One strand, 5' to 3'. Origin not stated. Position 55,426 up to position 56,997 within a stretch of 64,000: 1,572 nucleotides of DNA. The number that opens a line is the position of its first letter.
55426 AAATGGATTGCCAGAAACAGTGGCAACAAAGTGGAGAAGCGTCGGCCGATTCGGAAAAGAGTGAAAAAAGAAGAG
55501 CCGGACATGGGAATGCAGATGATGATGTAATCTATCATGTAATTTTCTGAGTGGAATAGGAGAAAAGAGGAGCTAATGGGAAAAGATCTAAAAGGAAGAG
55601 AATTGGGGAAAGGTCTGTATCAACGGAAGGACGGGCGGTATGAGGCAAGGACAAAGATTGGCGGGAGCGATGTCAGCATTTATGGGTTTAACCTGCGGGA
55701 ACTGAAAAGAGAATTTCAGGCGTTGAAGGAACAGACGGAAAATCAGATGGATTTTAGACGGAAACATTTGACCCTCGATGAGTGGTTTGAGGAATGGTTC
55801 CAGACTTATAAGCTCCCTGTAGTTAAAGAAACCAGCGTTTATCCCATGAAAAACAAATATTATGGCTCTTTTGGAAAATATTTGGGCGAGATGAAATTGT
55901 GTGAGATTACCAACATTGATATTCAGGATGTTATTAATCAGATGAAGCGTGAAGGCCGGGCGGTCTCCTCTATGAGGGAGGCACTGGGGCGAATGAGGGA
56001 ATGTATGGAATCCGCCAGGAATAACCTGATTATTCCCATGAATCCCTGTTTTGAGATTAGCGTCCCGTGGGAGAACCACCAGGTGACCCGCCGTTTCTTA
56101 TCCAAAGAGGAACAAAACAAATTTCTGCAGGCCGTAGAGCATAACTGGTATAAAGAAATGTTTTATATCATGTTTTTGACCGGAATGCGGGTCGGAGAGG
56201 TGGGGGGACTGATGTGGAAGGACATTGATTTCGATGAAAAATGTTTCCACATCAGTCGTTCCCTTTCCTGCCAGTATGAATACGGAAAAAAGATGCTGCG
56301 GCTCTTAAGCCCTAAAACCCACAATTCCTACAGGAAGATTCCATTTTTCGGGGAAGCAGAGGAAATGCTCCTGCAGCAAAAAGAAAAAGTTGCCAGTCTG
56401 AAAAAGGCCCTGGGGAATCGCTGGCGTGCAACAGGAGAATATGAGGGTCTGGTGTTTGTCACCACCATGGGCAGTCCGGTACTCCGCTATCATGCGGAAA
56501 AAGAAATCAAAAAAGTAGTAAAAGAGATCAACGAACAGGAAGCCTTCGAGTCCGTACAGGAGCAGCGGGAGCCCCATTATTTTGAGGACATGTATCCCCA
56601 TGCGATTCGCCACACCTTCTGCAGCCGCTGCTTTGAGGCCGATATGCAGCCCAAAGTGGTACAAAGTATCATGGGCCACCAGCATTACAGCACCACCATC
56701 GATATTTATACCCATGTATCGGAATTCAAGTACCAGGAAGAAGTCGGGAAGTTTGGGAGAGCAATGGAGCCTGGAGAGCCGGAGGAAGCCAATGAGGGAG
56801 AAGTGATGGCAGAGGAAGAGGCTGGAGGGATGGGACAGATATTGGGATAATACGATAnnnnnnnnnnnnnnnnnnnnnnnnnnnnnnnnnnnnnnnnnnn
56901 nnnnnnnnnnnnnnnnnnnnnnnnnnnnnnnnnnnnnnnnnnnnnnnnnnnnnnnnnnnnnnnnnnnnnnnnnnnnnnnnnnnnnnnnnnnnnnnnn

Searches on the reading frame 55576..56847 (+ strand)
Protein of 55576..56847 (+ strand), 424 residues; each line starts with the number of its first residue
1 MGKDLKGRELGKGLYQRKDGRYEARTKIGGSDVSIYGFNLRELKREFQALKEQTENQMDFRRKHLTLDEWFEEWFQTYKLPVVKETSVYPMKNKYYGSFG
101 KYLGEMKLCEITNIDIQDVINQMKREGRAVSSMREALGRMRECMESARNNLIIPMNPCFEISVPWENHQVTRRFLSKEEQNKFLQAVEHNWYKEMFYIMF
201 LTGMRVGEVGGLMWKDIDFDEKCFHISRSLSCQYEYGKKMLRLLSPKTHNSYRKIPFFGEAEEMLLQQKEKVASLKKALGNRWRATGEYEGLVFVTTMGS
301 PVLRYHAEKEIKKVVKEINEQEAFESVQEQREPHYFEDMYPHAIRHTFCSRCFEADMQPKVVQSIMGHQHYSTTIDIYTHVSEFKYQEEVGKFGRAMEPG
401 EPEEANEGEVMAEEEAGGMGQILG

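Call 63: search_protein_families(library=pfam, proteins=[window:55576-56847:+], max_evalue=0.00001)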
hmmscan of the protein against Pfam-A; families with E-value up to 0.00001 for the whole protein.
window:55576-56847:+ (424 aa): 2 families
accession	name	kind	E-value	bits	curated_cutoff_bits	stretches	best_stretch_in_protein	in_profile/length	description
PF00589.27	Phage_integrase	-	2.3e-27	96.3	27.1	1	174-382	2-169/172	Phage integrase family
PF14659.12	Phage_int_SAM_3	-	3e-10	40.6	22.6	1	66-123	1-57/58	Phage integrase, N-terminal SAM-like domain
